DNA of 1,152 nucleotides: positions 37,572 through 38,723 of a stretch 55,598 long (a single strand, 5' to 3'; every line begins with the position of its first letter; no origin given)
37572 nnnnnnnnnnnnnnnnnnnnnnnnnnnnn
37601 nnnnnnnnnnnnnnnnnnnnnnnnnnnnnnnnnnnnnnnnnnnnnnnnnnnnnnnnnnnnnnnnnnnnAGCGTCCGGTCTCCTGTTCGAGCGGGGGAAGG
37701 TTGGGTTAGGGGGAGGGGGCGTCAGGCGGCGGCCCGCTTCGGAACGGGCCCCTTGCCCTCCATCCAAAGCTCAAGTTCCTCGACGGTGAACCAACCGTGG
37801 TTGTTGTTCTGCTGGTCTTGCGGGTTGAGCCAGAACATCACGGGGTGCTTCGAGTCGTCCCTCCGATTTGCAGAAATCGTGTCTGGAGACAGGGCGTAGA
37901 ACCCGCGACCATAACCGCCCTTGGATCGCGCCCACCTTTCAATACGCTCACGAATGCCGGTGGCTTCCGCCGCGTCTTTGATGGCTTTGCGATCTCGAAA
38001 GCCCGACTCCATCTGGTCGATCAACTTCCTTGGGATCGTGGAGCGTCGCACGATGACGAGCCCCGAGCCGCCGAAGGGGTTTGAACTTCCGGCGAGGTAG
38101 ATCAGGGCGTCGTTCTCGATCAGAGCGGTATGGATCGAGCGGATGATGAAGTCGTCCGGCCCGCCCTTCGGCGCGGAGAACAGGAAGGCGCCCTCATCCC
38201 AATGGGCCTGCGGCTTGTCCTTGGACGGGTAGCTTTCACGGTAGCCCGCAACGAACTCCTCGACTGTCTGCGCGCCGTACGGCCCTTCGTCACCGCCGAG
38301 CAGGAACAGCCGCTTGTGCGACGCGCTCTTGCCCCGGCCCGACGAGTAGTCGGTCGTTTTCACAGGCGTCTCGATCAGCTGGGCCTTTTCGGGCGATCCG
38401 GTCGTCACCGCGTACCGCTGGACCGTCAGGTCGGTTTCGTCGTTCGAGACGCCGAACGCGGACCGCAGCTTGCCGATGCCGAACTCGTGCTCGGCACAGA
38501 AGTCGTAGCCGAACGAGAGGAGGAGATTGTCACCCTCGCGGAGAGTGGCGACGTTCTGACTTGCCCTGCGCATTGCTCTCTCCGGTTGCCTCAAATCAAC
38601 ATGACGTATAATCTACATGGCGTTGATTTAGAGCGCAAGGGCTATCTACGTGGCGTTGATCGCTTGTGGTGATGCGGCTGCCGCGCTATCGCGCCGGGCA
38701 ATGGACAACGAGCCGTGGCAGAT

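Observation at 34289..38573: Leftward accessory operon built on a phage RtcB RNA ligase and an unassignable 283-aa lead gene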

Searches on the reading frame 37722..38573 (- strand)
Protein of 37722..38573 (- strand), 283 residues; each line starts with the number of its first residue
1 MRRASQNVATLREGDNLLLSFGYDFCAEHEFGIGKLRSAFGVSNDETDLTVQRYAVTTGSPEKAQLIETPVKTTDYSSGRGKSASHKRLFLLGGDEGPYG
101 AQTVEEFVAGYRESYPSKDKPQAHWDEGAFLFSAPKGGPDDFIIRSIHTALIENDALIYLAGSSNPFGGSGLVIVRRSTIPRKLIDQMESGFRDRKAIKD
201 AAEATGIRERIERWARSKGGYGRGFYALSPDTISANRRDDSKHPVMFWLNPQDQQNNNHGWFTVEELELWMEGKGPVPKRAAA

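Call 3: search_protein_families(library=pfam, proteins=[window:37722-38573:-], max_evalue=0.1)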
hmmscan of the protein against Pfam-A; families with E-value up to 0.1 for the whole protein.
window:37722-38573:- (283 aa): 0 families

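Call 4: search_protein_families(library=phrogs, proteins=[window:37722-38573:-], max_evalue=0.1)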
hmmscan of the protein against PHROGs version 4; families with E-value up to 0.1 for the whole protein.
window:37722-38573:- (283 aa): 0 families

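Call 9: search_dna_similar(query=window:37722-38573:-, collection=phages, mode=protein, max_rows=30, max_evalue=0.01)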
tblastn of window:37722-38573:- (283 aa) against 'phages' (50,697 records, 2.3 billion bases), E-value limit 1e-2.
Records with a match: 1; places in all: 1; records where one place covers at least 80% of the query: 1.
Best place of each record, by identity: <60% 1.
By first word of the organism name: uncultured 1.
By host as written in the record: - 1.
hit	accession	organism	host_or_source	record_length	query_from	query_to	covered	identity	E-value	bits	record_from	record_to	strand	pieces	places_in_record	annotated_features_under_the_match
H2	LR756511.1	uncultured phage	metagenomic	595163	1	283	100%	32.3%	8e-31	127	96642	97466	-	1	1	record has no annotation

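Call 10: find_homologous_proteins(query=window:37722-38573:-, max_evalue=0.001)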
Query window:37722-38573:- (283 aa): 189 proteins with E <= 0.001 among 1037 candidates; the best 120 are listed.
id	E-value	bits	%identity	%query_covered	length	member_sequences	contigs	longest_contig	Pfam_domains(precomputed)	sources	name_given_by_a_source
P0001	5.7e-190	648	100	100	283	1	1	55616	-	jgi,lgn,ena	-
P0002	3.9e-165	566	85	100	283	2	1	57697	-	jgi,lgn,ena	-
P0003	5.7e-160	549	83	100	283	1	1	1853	-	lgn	-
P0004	1.9e-142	492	76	100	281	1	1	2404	-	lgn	-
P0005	4.8e-117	408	64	100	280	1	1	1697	-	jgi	jgi:hypothetical protein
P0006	5.1e-111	389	59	100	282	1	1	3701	-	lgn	-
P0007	1.7e-110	387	61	99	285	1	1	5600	-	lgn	-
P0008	2.2e-110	387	60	99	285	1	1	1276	-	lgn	-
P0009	4.3e-103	363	59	99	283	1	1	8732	-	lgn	-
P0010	1.2e-96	341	55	100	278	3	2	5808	-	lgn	-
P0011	9.9e-92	325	55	98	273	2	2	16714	-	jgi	jgi:hypothetical protein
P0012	5.0e-91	323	54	100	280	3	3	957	-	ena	-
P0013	2.0e-87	311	53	100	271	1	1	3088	-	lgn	-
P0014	1.3e-85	305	52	100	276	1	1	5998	-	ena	-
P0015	1.5e-39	154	33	100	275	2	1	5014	-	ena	-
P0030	4.5e-33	133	36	93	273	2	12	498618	-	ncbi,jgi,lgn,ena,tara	tara:strand:+ start:116830 stop:117651 length:822 start_codon:yes stop_codon:yes gene_type:complete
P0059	1.0e-29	122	32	95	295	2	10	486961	-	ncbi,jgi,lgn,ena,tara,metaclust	tara:strand:- start:2677 stop:3564 length:888 start_codon:yes stop_codon:yes gene_type:complete|meta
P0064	7.8e-29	119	32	100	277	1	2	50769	-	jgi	jgi:hypothetical protein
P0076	5.0e-28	116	33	99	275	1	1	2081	-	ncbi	-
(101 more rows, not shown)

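Call 11: get_annotated_region(hit=H2, flank=6000)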
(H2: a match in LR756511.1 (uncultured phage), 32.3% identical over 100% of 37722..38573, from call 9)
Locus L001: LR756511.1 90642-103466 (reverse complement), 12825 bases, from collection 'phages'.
description: uncultured phage genome assembly, chromosome: 1.
organism: uncultured phage (NCBI taxid 278008)
taxonomy: Viruses; environmental samples
host: -; source: metagenomic; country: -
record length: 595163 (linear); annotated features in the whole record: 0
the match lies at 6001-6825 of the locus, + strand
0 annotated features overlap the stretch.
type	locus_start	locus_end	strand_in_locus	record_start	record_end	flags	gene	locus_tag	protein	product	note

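Call 14: find_encoding_contigs(protein=P0002, flank=10000, max_places=3)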
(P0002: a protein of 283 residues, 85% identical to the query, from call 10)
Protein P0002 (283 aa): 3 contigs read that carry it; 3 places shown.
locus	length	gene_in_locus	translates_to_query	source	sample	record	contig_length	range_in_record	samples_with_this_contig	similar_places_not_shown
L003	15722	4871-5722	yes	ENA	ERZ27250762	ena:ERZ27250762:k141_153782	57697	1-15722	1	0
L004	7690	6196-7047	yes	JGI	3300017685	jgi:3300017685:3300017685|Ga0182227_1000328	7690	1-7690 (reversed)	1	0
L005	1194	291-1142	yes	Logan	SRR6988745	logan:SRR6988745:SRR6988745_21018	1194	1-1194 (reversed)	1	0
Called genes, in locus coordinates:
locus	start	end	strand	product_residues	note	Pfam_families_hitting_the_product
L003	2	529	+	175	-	?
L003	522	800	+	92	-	-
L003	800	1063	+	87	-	-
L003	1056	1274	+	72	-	PF12728:HTH_17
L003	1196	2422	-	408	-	PF13356:Arm-DNA-bind_3, PF22022:Phage_int_M, PF00589:Phage_integrase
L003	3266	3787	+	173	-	PF16473:Rv2179c-like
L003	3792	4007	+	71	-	-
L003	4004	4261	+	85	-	-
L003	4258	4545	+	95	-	-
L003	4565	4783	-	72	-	-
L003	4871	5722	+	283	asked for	-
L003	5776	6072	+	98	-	-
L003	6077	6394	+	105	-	-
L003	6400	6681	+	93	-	-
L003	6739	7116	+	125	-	-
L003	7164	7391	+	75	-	-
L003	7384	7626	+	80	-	-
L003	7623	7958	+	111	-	-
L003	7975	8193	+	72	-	-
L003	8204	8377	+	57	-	-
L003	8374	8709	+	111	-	-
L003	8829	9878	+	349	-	PF10546:P63C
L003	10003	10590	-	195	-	-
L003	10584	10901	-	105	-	-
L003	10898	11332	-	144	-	-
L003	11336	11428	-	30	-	-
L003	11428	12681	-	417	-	PF01471:PG_binding_1 (weak)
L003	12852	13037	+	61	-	-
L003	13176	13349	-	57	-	-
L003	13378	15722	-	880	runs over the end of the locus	-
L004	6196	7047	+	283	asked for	-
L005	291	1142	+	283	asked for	-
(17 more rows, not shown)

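Call 17: search_solved_structures(query=A1, max_evalue=1, show_alignments=2)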
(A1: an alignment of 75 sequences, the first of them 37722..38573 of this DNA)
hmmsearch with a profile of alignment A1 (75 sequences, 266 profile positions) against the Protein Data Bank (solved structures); distinct sequences matched with E-value up to 1: 0.
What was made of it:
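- Tried and rejected: No match at E<=1 (call 17).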

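Call 18: search_protein_families(library=ncbifam, proteins=[window:37722-38573:-], max_evalue=0.1)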
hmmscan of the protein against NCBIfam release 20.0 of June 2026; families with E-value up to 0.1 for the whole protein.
window:37722-38573:- (283 aa): 0 families

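Call 19: find_related_loci(query=A1, collection=viral_contigs, flank=10000)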
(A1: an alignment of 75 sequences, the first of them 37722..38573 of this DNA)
Query A1 (283 aa) in viral_contigs; peptide patterns used: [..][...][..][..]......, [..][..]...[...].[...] (x = any residue, [..] = any of these).
106 stretches matched a pattern; 71 encode a relative of the query (tblastn E <= 1e-3); 71 distinct loci.
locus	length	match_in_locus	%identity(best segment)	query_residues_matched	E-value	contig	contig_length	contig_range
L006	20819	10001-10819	33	1-278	2e-40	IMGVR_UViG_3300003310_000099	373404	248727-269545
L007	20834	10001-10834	36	13-283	1e-40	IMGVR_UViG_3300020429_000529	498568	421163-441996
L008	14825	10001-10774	34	13-278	2e-33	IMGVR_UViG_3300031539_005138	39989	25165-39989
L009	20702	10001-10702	30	19-280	8e-33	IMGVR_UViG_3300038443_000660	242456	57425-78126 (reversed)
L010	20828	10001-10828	29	1-280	7e-32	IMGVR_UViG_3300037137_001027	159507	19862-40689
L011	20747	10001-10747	31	17-280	2e-31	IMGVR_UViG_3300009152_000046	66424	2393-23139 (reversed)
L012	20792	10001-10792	30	1-279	3e-31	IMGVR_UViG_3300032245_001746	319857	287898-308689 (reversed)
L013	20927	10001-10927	30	1-278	4e-31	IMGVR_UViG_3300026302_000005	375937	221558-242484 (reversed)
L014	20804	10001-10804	33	1-279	3e-30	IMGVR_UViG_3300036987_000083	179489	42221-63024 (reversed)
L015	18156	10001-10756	28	1-279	7e-30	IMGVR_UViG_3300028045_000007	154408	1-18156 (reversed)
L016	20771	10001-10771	29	19-278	7e-30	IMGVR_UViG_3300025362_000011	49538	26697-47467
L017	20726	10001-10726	29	1-278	4e-29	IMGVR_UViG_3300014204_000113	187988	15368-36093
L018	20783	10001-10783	30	1-279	3e-28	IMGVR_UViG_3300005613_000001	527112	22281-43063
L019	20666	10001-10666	30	19-279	2e-27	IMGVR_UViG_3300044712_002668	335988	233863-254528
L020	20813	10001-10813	29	1-280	5e-26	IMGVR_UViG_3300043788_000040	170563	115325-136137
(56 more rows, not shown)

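Call 20: find_related_loci(query=A1, collection=genome_contigs, flank=10000)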
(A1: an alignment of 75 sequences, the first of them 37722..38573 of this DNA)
Query A1 (283 aa) in genome_contigs; peptide patterns used: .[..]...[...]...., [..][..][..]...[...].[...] (x = any residue, [..] = any of these).
32 stretches matched a pattern; 13 encode a relative of the query (tblastn E <= 1e-3); 13 distinct loci.
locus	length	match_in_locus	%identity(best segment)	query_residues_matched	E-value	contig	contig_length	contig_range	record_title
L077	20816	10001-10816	31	1-279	4e-37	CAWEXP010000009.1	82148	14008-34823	MAG: Candidatus Kaiserbacteria bacterium isolate MFD04780.bin.1.84 genome assembly, contig: contig_36278, whole genome s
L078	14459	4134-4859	35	19-275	4e-37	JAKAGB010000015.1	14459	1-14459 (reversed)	MAG: bacterium isolate WY2.bin141 NODE_6179_length_14459_cov_2.619662, whole genome shotgun sequence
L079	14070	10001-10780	32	19-279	1e-35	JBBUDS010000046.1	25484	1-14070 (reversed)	MAG: Patescibacteria group bacterium isolate H41-bin092_1 H41_bin092_1_000000000046, whole genome shotgun sequence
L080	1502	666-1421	32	19-283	4e-36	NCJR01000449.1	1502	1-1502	MAG: Rhodobacterales bacterium 34-62-10 04302015_34_scaffold_14341, whole genome shotgun sequence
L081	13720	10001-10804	33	5-279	3e-33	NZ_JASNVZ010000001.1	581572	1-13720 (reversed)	Sphingomonas sp. 3-13AW Sphin_00001, whole genome shotgun sequence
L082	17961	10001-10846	31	12-282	3e-32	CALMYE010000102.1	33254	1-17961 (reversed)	MAG TPA_asm: uncultured Sphingopyxis sp. isolate SRR2107179_bin.1_CONCOCT_v1.1_MAG genome assembly, contig: ERZ794932.44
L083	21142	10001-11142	29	1-279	3e-31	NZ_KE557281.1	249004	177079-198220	Salipiger mucosus DSM 16094 scaffold9, whole genome shotgun sequence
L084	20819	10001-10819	31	1-279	7e-31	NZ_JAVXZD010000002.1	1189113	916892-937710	Mesorhizobium sp. SP-1A contig2, whole genome shotgun sequence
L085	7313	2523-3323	30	1-282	8e-28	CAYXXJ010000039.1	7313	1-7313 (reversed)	MAG TPA_asm: uncultured Candidatus Saccharibacteria bacterium isolate SRP278252_co2_366 genome assembly, contig: NODE_21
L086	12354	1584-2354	27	1-280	8e-25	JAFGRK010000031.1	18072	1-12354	MAG: Candidatus Woesearchaeota archaeon isolate Zod_Metabat.825 k87_13463824, whole genome shotgun sequence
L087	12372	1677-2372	28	19-281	2e-20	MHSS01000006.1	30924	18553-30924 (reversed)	MAG: Candidatus Terrybacteria bacterium RIFCSPHIGHO2_01_FULL_48_17 rifcsphigho2_01_scaffold_2485, whole genome shotgun s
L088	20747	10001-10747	27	1-280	8e-19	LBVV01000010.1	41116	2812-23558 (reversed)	MAG: candidate division CPR2 bacterium GW2011_GWC2_39_10 UT18_C0010, whole genome shotgun sequence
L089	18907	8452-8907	26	3-184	2e-8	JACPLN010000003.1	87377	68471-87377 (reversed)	MAG: Candidatus Nealsonbacteria bacterium isolate NC_groundwater_522_Ag_S-0.1um_41_12 S35_SO-1_scaffold_143117, whole ge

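Call 23: predict_structure(alignment_id=A1)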
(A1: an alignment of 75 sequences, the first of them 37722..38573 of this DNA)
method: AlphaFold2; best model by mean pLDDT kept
length: 283 residues; sequences in the alignment: 75
mean_pLDDT: 92.3   pTM: 0.87
mean pLDDT of the five models: 92.3, 92.3, 91.4, 91.5, 91.1
residues with pLDDT >= 90: 220; 70-90: 50; 50-70: 13; < 50: 0
segments of 3 or more residues with pLDDT < 50: none
pLDDT, mean of each block of 10 residues (from residue 1): 89 94 77 93 96 98 97 87 93 94 95 79 94 95 98 97 68 96 96 96 98 91 90 97 98 96 98 95 64
secondary structure, 60 per line:
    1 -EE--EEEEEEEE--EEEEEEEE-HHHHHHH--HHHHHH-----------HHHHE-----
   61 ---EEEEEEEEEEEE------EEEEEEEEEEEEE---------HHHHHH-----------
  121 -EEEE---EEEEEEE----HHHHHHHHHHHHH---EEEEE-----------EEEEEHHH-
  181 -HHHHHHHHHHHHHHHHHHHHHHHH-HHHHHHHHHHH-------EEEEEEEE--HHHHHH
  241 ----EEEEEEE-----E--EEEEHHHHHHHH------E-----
elements in order: E6-13 E16-23 H25-31 H34-39 H51-54 E64-75 E82-94 H104-109 E122-125 E129-135 H140-152 E156-160 E172-176 H182-205 H207-217 E225-232 H235-240 E245-251 E260-263 H264-271
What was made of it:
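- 37722..38573 (-): g283: a member of a large uncharacterised phage/plasmid protein family with conserved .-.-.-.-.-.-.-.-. and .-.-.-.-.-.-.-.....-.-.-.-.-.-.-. motifs. AF2 pLDDT 92.3, pTM 0.87 (call 23).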

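Call 26: fold_search(model_id=the predicted structure, library=pdb)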
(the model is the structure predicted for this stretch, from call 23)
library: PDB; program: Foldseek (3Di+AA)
matches with E <= 10: 559; with E <= 0.001: 0
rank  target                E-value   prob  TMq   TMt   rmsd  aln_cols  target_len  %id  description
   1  6sga_FR               5.9e-02  0.25  0.14  0.17  14.1       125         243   16  Body domain of the mt-SSU assemblosome from Trypanosoma brucei (released 2019-09-18)
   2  8f6b_D                1.5e-01  0.06  0.14  0.11  19.6       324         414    9  Crystal structure of murine PolG2 hexamer bound to DNA (released 2023-08-09)
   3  8qqu_C                1.6e-01  0.06  0.12  0.08  23.6       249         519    9  Asymetric subunit of E. coli DNA gyrase bound to a linear part of a DNA minicircle (released 2024-04-10)
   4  8g5k_B                2.2e-01  0.03  0.10  0.08  16.9       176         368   11  Cryo-EM structure of the Wedge Alignment Complex (VIII) of Human Mitochondrial DNA Polymerase Gamma (released 2024-01-10)
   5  6p8t_B                2.9e-01  0.10  0.14  0.07  12.7       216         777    9  Acinetobacter baumannii tRNA synthetase in complex with compound 1 (released 2020-11-18)
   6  8f6b_B                3.1e-01  0.05  0.15  0.11  19.0       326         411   10  Crystal structure of murine PolG2 hexamer bound to DNA (released 2023-08-09)
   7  8tby_A                3.1e-01  0.02  0.08  0.07  17.5       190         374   15  Apo Bcs1, unsymmetrized (released 2024-06-05)
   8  7ni0_A                3.5e-01  0.04  0.09  0.06  18.3       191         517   14  1918 H1N1 Viral influenza polymerase heterotrimer - Replicase (class 3) (released 2021-12-01)
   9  9a5b_B                4.1e-01  0.05  0.14  0.06  21.2       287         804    9  Integrative model of SYFA-SYFB by crosslinking MS and deep learning (released 2024-09-18)
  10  9qf4_BE               4.1e-01  0.04  0.09  0.13  14.5       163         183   10  Structure of P. furiosus 70S ribosome grown at 95 degC (released 2025-11-05)
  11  5jzj_B                4.4e-01  0.05  0.10  0.11  13.8       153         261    9  Crystal structure of DCLK1-KD in complex with AMPPN (released 2016-08-24)
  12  3cqz_A                4.4e-01  0.05  0.14  0.05  15.8       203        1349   12  Crystal structure of 10 subunit RNA polymerase II in complex with the inhibitor alpha-amanitin (released 2008-07-22)
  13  1wi1_MODEL_1_A        4.6e-01  0.07  0.12  0.21  14.2       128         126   10  Solution structure of the PH domain of human calcium-dependent activator protein for secretion (CAPS) (released 2004-11-28)
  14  5voh_C                5.2e-01  0.06  0.12  0.08  12.4       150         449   11  Crystal structure of engineered water-forming NADPH oxidase (TPNOX) bound to NADPH. The G159A, D177A, A178R, M179S, P1 (released 2017-08-02)
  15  2rhq_B                5.5e-01  0.07  0.13  0.06  13.2       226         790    8  PheRS from Staphylococcus haemolyticus- rational protein engineering and inhibitor studies (released 2007-11-06)
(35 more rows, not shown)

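Call 27: fold_search(model_id=the predicted structure, library=viral)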
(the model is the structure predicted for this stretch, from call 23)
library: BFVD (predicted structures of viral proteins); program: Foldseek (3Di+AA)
matches with E <= 10: 698; with E <= 0.001: 0
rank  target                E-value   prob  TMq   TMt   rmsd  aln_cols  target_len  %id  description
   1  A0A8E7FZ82            1.3e-02  0.15  0.13  0.15  21.0       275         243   11  (no name in the UniProt tables at hand)
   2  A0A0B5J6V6            2.6e-02  0.18  0.14  0.14  13.2       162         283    9  Uncharacterized protein [Pandoravirus inopinatum]
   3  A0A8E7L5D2            4.4e-02  0.10  0.13  0.12  20.7       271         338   12  (no name in the UniProt tables at hand)
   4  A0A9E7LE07            8.8e-02  0.03  0.07  0.10  18.2       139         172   12  (no name in the UniProt tables at hand)
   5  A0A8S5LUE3            9.9e-02  0.38  0.12  0.24  13.9       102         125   17  Uncharacterized protein [Siphoviridae sp. ctRg61]
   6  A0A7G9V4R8            9.9e-02  0.08  0.08  0.11  14.8       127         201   11  (no name in the UniProt tables at hand)
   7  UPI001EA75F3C         1.1e-01  0.09  0.12  0.13  24.9       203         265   10  (no name look-up for this kind of identifier)
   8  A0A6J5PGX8            1.1e-01  0.07  0.08  0.14  15.5       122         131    9  Uncharacterized protein [uncultured Caudovirales phage]
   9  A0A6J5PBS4            1.3e-01  0.05  0.08  0.13  15.8       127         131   11  Uncharacterized protein [uncultured Caudovirales phage]
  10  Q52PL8                1.4e-01  0.11  0.12  0.22  12.7       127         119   12  Phage protein [Xanthomonas phage Xp15]
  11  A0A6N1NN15            1.4e-01  0.06  0.10  0.16  14.1       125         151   13  Putative orfan [Tupanvirus soda lake]
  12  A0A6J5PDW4            1.5e-01  0.09  0.10  0.17  14.7       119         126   10  Uncharacterized protein [uncultured Caudovirales phage]
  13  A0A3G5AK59            1.5e-01  0.04  0.11  0.08  21.6       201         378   11  Uncharacterized protein [Solumvirus sp.]
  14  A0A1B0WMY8            1.6e-01  0.16  0.14  0.15  10.1        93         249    6  (no name in the UniProt tables at hand)
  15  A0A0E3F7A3            1.6e-01  0.12  0.11  0.24  17.5       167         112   12  Putative LAGLIDADG homing endonuclease [Synechococcus phage ACG-2014f_Syn7803C8]
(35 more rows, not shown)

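Call 38: search_protein_representatives(alignment_id=A1)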
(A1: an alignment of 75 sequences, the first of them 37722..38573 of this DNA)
Query: 75 sequences, 266 profile positions. Proteins with E-value up to 0.001 (for the whole library): 2045; up to 1e-10: 1626; up to 1e-30: 1142. The best 150 are listed.
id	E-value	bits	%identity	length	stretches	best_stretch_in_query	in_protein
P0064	7.2e-88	311.2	-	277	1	1-265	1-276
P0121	2.8e-87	309.3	-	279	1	1-265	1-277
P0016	4.9e-87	308.5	-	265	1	9-264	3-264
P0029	5.2e-87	308.4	-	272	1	1-265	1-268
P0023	7.7e-87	307.9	-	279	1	1-263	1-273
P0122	5.8e-86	305.0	-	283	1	1-265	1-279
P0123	6.1e-86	304.9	-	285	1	1-263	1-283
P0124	1.3e-85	303.8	-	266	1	1-265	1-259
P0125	2.0e-85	303.2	-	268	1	1-264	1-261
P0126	1.8e-84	300.1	-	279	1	1-264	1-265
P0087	2.9e-84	299.4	-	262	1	1-265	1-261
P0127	3.3e-84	299.2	-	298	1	1-265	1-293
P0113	4.9e-84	298.7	-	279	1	1-262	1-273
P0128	4.9e-84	298.7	-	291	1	1-263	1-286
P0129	7.6e-84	298.0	-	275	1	1-265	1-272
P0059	3.1e-81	289.5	-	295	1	1-264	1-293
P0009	6.9e-77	275.2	-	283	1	1-265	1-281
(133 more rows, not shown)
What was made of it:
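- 37722..38573 (-): 2,045 cluster representatives at E<=1e-3 (call 38).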

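Call 39: search_protein_families(library=phrogs, alignment_id=A1, max_evalue=0.01)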
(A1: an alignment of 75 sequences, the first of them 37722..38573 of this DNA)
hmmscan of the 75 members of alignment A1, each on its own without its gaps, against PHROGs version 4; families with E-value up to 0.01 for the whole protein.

A. member 1, window:37722-38573:- (283 aa): 0 families

B. families by the number of members that match (of 75 scanned): 3 families
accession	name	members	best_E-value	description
phrog_25825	-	1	0.0011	-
phrog_6559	-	1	0.0071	-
phrog_2003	-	1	0.009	-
